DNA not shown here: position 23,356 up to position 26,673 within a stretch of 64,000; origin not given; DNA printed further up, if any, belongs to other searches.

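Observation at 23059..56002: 33-kb unidirectional array of nine hdrA-like genes interleaved with eight mvhD genes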

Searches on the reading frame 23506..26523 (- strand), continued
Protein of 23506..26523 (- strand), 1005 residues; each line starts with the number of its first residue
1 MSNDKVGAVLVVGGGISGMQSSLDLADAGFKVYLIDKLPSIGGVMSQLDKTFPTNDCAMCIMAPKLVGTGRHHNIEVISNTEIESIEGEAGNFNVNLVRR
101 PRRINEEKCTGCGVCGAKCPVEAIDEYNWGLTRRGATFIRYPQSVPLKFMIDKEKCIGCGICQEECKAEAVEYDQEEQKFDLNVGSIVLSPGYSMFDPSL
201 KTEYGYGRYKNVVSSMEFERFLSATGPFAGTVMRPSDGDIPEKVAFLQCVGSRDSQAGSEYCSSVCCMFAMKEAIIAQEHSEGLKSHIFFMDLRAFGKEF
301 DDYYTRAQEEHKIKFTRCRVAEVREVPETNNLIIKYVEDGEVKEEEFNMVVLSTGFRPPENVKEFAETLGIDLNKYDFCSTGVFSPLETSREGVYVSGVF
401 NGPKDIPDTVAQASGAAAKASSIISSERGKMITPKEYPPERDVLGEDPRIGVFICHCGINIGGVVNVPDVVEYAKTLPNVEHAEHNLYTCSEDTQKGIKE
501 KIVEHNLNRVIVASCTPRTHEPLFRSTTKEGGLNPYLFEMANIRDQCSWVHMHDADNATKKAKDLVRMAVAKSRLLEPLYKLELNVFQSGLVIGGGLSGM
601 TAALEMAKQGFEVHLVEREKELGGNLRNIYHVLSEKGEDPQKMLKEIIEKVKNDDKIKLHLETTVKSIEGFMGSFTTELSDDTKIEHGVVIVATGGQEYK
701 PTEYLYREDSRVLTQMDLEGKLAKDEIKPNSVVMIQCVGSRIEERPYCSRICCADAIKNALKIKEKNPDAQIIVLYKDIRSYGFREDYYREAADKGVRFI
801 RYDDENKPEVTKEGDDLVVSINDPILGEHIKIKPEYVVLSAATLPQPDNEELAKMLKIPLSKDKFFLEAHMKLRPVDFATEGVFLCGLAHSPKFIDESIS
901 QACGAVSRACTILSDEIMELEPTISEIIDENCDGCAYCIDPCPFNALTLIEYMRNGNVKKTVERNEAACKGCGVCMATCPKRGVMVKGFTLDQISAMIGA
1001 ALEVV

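Call 20: find_encoding_contigs(protein=P0007, flank=10000, max_places=3)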
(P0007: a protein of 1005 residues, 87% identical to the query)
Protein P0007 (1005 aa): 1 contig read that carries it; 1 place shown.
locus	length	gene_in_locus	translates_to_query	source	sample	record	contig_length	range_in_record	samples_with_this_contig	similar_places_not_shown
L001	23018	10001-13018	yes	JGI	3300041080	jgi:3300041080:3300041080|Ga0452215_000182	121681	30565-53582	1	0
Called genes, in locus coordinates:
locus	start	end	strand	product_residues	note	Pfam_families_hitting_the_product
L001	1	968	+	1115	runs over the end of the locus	PF00890:FAD_binding_2 (weak), PF01134:GIDA (weak), PF07992:Pyr_redox_2, PF12831:FAD_oxidored, PF00037:Fer4 (weak), PF13450:NAD_binding_8 (weak), PF12838:Fer4_7, PF14697:Fer4_21, +18 more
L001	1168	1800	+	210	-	PF02662:FlpD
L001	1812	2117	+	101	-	-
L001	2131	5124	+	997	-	PF01266:DAO (weak), PF12831:FAD_oxidored (weak), PF13450:NAD_binding_8 (weak), PF13187:Fer4_9 (weak), PF07992:Pyr_redox_2 (weak), PF12831:FAD_oxidored (weak), PF13450:NAD_binding_8, PF14697:Fer4_21, +17 more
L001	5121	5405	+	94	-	-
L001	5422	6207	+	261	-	PF02662:FlpD, PF12840:HTH_20 (weak)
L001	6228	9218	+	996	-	PF12831:FAD_oxidored (weak), PF00037:Fer4 (weak), PF12797:Fer4_2 (weak), PF13187:Fer4_9, PF07992:Pyr_redox_2, PF13450:NAD_binding_8, PF13738:Pyr_redox_3, PF14697:Fer4_21, +19 more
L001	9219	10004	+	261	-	PF02662:FlpD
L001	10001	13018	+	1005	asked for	PF12831:FAD_oxidored (weak), PF00037:Fer4 (weak), PF00037:Fer4 (weak), PF07992:Pyr_redox_2, PF07992:Pyr_redox_2, PF13450:NAD_binding_8, PF13738:Pyr_redox_3, PF12838:Fer4_7, +15 more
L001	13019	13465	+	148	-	PF02662:FlpD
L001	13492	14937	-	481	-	PF27537:HoxH, PF00374:NiFeSe_Hases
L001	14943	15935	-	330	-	PF01058:Oxidored_q6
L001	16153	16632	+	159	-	PF01750:HycI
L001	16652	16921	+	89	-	-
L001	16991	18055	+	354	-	PF00586:AIRS, PF02769:AIRS_C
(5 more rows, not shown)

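Call 21: find_encoding_contigs(protein=P0001, flank=10000, max_places=3)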
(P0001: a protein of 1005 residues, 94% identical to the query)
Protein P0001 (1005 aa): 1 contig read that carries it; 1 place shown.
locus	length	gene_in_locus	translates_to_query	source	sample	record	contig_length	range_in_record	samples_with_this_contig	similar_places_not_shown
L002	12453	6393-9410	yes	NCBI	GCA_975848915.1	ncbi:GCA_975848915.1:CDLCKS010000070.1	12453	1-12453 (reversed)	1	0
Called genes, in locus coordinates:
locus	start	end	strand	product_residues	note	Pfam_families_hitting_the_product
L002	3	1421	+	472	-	?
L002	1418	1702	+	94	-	-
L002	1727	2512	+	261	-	PF02662:FlpD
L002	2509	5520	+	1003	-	PF12831:FAD_oxidored (weak), PF00037:Fer4 (weak), PF12838:Fer4_7 (weak), PF13187:Fer4_9, PF13237:Fer4_10 (weak), PF07992:Pyr_redox_2, PF13450:NAD_binding_8, PF14697:Fer4_21, +22 more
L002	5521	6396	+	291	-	PF02662:FlpD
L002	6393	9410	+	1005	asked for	PF12831:FAD_oxidored (weak), PF00037:Fer4 (weak), PF12797:Fer4_2 (weak), PF07992:Pyr_redox_2 (weak), PF00890:FAD_binding_2 (weak), PF07992:Pyr_redox_2, PF13450:NAD_binding_8, PF13738:Pyr_redox_3, +14 more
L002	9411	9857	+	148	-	PF02662:FlpD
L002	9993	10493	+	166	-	PF03692:CxxCxxCC (weak)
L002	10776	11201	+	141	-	PF00254:FKBP_C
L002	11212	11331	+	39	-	-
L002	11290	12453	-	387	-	?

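Call 22: find_related_loci(query=window:23506-26523:-, collection=genome_contigs, flank=10000)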
Query window:23506-26523:- (1005 aa) in genome_contigs; peptide patterns used: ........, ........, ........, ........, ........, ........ (x = any residue, [..] = any of these).
374 stretches matched a pattern; 356 encode a relative of the query (tblastn E <= 1e-3); the best 80 are kept; 77 distinct loci.
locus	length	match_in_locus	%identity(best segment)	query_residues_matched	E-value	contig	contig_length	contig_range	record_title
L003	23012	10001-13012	94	1-1004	0e+0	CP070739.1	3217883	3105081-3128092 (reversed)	MAG: Methanomassiliicoccales archaeon isolate bin396 chromosome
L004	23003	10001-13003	69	16-1004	0e+0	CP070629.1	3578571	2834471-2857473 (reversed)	MAG: Thermoplasmata archaeon isolate bin983 chromosome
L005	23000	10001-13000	65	6-1004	0e+0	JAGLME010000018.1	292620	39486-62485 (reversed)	MAG: Thermoplasmata archaeon isolate RS_5_45 ROV157_5.bin.45.fa_18, whole genome shotgun sequence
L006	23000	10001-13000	66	6-1004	0e+0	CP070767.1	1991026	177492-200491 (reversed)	MAG: Methanobacteriota archaeon isolate bin24 chromosome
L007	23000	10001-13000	65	6-1004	0e+0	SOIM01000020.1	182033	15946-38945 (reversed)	MAG: Methanomassiliicoccales archaeon isolate E29_bin30 NODE_2_length_182033_cov_10.332908, whole genome shotgun sequenc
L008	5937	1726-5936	90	10-916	0e+0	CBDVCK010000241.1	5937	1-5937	MAG TPA_asm: uncultured Thermoplasmata archaeon isolate SRR22302367_concoct_124 genome assembly, contig: ERZ26661968.983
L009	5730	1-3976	64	1-1003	0e+0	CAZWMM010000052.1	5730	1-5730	MAG TPA_asm: Candidatus Hadarchaeota archaeon isolate binchicken_co383_78 genome assembly, contig: NODE_6424_length_5730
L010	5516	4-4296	62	16-1004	0e+0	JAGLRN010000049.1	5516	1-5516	MAG: Thermoplasmata archaeon isolate RS_9_17 ROV157_9.bin.17.fa_49, whole genome shotgun sequence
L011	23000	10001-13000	62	2-1003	0e+0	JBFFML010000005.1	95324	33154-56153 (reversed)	MAG: Thermoplasmata archaeon isolate Mix_mud18.2022.04.47 k141_1898834_length_95324_cov_25.2200, whole genome shotgun se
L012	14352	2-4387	62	16-1004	0e+0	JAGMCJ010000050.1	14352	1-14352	MAG: Thermoplasmata archaeon isolate RS_17_1 ZL495.bin.1.fa_50, whole genome shotgun sequence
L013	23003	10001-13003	62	3-1003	0e+0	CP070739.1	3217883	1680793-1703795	MAG: Methanomassiliicoccales archaeon isolate bin396 chromosome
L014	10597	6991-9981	61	6-1002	0e+0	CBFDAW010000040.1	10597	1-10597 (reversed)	MAG TPA_asm: uncultured Thermoplasmata archaeon isolate SRR26215686_concoct_192 genome assembly, contig: ERZ25073477.437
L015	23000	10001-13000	60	2-1003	0e+0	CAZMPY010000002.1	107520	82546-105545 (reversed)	MAG TPA_asm: uncultured Thermoplasmata archaeon isolate binchicken_co255_206 genome assembly, contig: k141_5333352, whol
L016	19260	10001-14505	61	2-1003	0e+0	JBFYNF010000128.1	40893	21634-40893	MAG: Thermoplasmata archaeon isolate PPR_0081 PPR_0081_bin.95.fa_k121_5113029, whole genome shotgun sequence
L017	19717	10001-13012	87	1-1004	0e+0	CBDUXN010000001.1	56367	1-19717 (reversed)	MAG TPA_asm: uncultured Thermoplasmata archaeon isolate SRR22302370_concoct_146 genome assembly, contig: ERZ25074855.210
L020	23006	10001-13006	61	2-1003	0e+0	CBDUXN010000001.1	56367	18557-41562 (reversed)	MAG TPA_asm: uncultured Thermoplasmata archaeon isolate SRR22302370_concoct_146 genome assembly, contig: ERZ25074855.210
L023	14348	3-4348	60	2-1005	0e+0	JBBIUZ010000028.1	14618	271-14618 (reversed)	MAG: Methanobacteriota archaeon isolate FAS170219_bin_65 NODE_4679_length_14618_cov_4.125592, whole genome shotgun seque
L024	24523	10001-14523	61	16-1005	0e+0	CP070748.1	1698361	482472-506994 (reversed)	MAG: Methanobacteriota archaeon isolate bin352 chromosome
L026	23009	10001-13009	60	1-1005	0e+0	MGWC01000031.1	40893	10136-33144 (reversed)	MAG: Euryarchaeota archaeon RBG_19FT_COMBO_56_21 rbg_19ft_combo_scaffold_307, whole genome shotgun sequence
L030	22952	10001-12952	62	16-1005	0e+0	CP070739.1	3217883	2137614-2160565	MAG: Methanomassiliicoccales archaeon isolate bin396 chromosome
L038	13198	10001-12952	62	16-1005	0e+0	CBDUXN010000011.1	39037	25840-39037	MAG TPA_asm: uncultured Thermoplasmata archaeon isolate SRR22302370_concoct_146 genome assembly, contig: ERZ25074855.556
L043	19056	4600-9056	60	16-1005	0e+0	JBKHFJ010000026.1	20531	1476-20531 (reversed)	MAG: Methanomassiliicoccales archaeon isolate D1M05_42 NODE_1703_length_20531_cov_8.762014, whole genome shotgun sequenc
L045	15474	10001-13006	59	1-1005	0e+0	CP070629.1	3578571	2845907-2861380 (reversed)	MAG: Thermoplasmata archaeon isolate bin983 chromosome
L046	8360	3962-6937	56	6-1005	0e+0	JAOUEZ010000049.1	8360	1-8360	MAG: Thermoplasmata archaeon isolate 4_1_July_SF_Bin26 4_1_July_SF_Bin26_scaffold_4481_c1, whole genome shotgun sequence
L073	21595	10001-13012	48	6-1005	0e+0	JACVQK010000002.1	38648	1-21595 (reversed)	MAG: Dehalococcoidia bacterium isolate B4_bin.23 scaffold_80, whole genome shotgun sequence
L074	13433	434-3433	49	16-1002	0e+0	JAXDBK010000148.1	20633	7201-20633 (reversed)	MAG: Syntrophorhabdus sp. isolate POMEDNA-B16 Raw2_k127_1897189, whole genome shotgun sequence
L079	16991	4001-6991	49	5-1003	0e+0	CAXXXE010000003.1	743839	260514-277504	MAG: Desulfatiglandales bacterium isolate d5234fa8-f814-4557-af24-a28d4dae9633 genome assembly, contig: contig_3, whole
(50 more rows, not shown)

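Call 31: search_protein_families(library=ncbifam, proteins=[window:23506-26523:-], max_evalue=0.001)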
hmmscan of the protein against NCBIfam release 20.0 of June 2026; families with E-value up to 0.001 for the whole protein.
window:23506-26523:- (1005 aa): 167 families (the best 25 are shown)
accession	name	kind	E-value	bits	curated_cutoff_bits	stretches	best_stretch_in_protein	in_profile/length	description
NF040770.1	hetero_SS_HdrA2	exception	2.7e-301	1001.3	1100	3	8-426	141-562/777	CoB-CoM heterodisulfide reductase HdrA2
NF041778.1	hetero_SS_HdrA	equivalog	3.6e-225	749.3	1400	3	8-427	144-573/771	ferredoxin:CoB-CoM heterodisulfide reductase subunit HdrA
NF041891.1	hdrA_Methbact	equivalog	3.4e-222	739.8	1300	3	8-426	135-558/762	ferredoxin:CoB-CoM heterodisulfide reductase subunit HdrA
NF042909.1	FMH_DH_FwdF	exception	3e-20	72.6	375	2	103-179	11-80/336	tungsten-dependent formylmethanofuran dehydrogenase subunit FwdF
NF009410.0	PRK12771.1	subfamily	1.2e-15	57.1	516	1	591-718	142-255/566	NAD(P)-binding protein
TIGR03467.1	HpnE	equivalog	1.5e-14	54.1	283.05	2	592-628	3-39/430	hydroxysqualene dehydroxylase HpnE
TIGR03197.1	MnmC_Cterm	equivalog_domain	3.4e-14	52.7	174.2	1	591-623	3-35/400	FAD-dependent 5-carboxymethylaminomethyl-2-thiouridine(34) oxidoreductase MnmC1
TIGR03997.1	mycofact_OYE_2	equivalog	5.6e-14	51.5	793.15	1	591-741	383-514/645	mycofactocin system FadH/OYE family oxidoreductase 2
NF005313.0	PRK06847.1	subfamily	1.2e-13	50.8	372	2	591-621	8-38/375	hypothetical protein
TIGR00275.1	TIGR00275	subfamily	1.6e-13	50.3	183.8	1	591-624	2-35/401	aminoacetone oxidase family FAD-binding enzyme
NF005560.0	PRK07233.1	equivalog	1.7e-13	50.2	252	2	591-625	4-38/435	hypothetical protein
NF045637.1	carotdesatCrtDProt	equivalog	5e-13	48.4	580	2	591-630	2-41/485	1-hydroxycarotenoid 3,4-desaturase CrtD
TIGR04105.1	FeFe_hydrog_B1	subfamily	2.9e-12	46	450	1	97-172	132-206/462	monomeric [FeFe] hydrogenase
TIGR04018.1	Bthiol_YpdA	hypoth_equivalog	7.5e-12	44.7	339.9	1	589-705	154-253/316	YpdA family putative bacillithiol disulfide reductase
TIGR01372.1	soxA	subfamily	8.9e-12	43.6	1164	1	580-667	161-246/996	sarcosine oxidase subunit alpha family protein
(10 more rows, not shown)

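Call 74: search_protein_families(library=pfam, proteins=[L074:3606-4286:+, L074:4312-4764:+, L074:4774-6420:+, L074:6482-7087:+, L074:8102-10228:+, L079:189-2276:+, L079:2459-3079:+, L079:3045-3974:+, L079:9453-11462:+, L079:11827-13191:+], max_evalue=0.00001)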
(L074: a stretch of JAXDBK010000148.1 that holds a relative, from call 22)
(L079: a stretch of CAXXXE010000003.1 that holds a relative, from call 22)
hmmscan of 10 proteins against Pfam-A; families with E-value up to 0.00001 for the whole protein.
L074:3606-4286:+ (226 aa): 2 families
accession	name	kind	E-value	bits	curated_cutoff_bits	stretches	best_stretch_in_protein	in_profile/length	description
PF02662.21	FlpD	-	7.3e-35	120.1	22.3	1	1-97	28-123/123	Methyl-viologen-reducing hydrogenase, delta subunit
PF01022.26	HTH_5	-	1.1e-06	28.8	22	1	166-206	5-45/47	Bacterial regulatory protein, arsR family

L074:4312-4764:+ (150 aa): 1 family
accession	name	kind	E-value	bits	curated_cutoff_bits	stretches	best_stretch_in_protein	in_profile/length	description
PF01257.25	2Fe-2S_thioredx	-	9.5e-49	165.4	24.8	1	6-149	1-144/145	Thioredoxin-like [2Fe-2S] ferredoxin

L074:4774-6420:+ (548 aa): 2 families
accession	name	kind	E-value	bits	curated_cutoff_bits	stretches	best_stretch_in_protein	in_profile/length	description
PF01512.22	Complex1_51K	-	4.2e-37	127.8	31.2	1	178-349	1-149/150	Nuo51 FMN-binding domain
PF10589.14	NADH_4Fe-4S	-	5.5e-30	103.5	23.5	1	463-543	4-84/85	NADH-ubiquinone oxidoreductase-F iron-sulfur binding region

L074:6482-7087:+ (201 aa): 3 families
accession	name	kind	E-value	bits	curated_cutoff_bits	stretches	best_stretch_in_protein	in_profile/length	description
PF13510.11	Fer2_4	-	8.4e-18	64.7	22.8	1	3-80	3-81/82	2Fe-2S iron-sulfur cluster binding domain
PF00111.32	Fer2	-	1.1e-08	35.3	21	1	7-56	2-49/77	2Fe-2S iron-sulfur cluster binding domain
PF12838.12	Fer4_7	-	3.1e-07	31.2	27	1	125-178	2-50/52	4Fe-4S dicluster domain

L074:8102-10228:+ (708 aa): 3 families
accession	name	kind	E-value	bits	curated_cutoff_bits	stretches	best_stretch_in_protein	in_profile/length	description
PF00384.28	Molybdopterin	-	1.2e-49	169.7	24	1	60-477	1-352/353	Molybdopterin oxidoreductase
PF01568.27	Molydop_binding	-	5.1e-23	81.7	26.8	1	574-677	2-108/110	Molydopterin dinucleotide binding domain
PF04879.21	Molybdop_Fe4S4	-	1.2e-13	51.2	22.7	1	4-57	2-55/55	Molybdopterin oxidoreductase Fe4S4 domain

L079:189-2276:+ (695 aa): 13 families
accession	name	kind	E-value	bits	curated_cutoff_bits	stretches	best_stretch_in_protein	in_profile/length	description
PF07992.20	Pyr_redox_2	-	6.3e-28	98.5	26.1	1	309-599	1-291/291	Pyridine nucleotide-disulphide oxidoreductase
PF13510.11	Fer2_4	-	4.4e-22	78.4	22.8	1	1-76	3-81/82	2Fe-2S iron-sulfur cluster binding domain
PF14691.11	Fer4_20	-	1.7e-19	70.1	25.8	1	219-292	31-107/113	Dihydroprymidine dehydrogenase domain II, 4Fe-4S cluster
PF22117.2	Fer4_Nqo3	-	3.4e-10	40.4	27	1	140-202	7-66/67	NADH-quinone oxidoreductase subunit 3, ferredoxin-like domain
PF13450.12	NAD_binding_8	-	6.6e-09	36.4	21.9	1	313-348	1-36/68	NAD(P)-binding Rossmann-like domain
PF00070.33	Pyr_redox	-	2.9e-08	34.5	22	0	310-341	1-32/82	Pyridine nucleotide-disulphide oxidoreductase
PF13738.12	Pyr_redox_3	-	6e-07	29.4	30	0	434-474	162-201/305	Pyridine nucleotide-disulphide oxidoreductase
PF13237.11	Fer4_10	-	7.8e-07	29.4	25.5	1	138-198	3-53/53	4Fe-4S dicluster domain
PF01266.30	DAO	-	7.9e-07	29.4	27.9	0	310-345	1-37/353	FAD dependent oxidoreductase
PF12838.12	Fer4_7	-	8.9e-07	29.7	27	1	143-201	1-52/52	4Fe-4S dicluster domain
PF13187.11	Fer4_9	-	3.4e-06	27.4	27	0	143-201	1-51/52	4Fe-4S dicluster domain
PF01946.23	Thi4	-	8.2e-06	25.6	26.2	0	310-350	19-61/235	Thi4 family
PF14697.11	Fer4_21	-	8.9e-06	26.2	35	1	142-199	6-53/59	4Fe-4S dicluster domain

L079:2459-3079:+ (206 aa): 4 families
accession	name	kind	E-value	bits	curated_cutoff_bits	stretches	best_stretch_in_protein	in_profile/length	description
PF13183.11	Fer4_8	-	2.6e-10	41.1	27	1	29-89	3-68/68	4Fe-4S dicluster domain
PF13534.11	Fer4_17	-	5.8e-10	40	22.2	1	30-90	1-61/61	4Fe-4S dicluster domain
PF13187.11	Fer4_9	-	1.8e-07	31.5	27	1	30-88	1-50/52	4Fe-4S dicluster domain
PF13237.11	Fer4_10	-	5.7e-06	26.6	25.5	0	30-86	8-53/53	4Fe-4S dicluster domain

L079:3045-3974:+ (309 aa): 1 family
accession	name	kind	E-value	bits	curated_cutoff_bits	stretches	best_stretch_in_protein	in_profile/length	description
PF02754.22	CCG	-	3.8e-20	72.2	20.6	2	21-103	1-84/85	Cysteine-rich domain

L079:9453-11462:+ (669 aa): 2 families
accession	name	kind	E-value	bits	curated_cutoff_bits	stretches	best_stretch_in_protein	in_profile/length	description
PF02730.20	AFOR_N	-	4.1e-70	236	29.8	1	10-206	4-199/199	Aldehyde ferredoxin oxidoreductase, N-terminal domain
PF01314.23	AFOR_C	-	8.1e-64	216.6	27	1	237-637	14-385/385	Aldehyde ferredoxin oxidoreductase, domains 2 & 3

L079:11827-13191:+ (454 aa): 7 families
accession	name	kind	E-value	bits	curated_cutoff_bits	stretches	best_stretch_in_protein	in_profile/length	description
PF02754.22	CCG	-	1.4e-37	128.1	20.6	2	341-428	1-84/85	Cysteine-rich domain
PF13183.11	Fer4_8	-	1.5e-11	45.1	27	1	93-152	2-68/68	4Fe-4S dicluster domain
PF13534.11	Fer4_17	-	8.7e-08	33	22.2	1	95-153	1-61/61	4Fe-4S dicluster domain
PF13187.11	Fer4_9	-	4.1e-07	30.4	27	1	95-151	1-50/52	4Fe-4S dicluster domain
PF12838.12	Fer4_7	-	1.5e-06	29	27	1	95-152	1-52/52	4Fe-4S dicluster domain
PF13484.11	Fer4_16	-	2.6e-06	28.6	30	0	87-109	44-66/66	4Fe-4S double cluster binding domain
PF13237.11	Fer4_10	-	4.6e-06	26.9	25.5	1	94-149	7-53/53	4Fe-4S dicluster domain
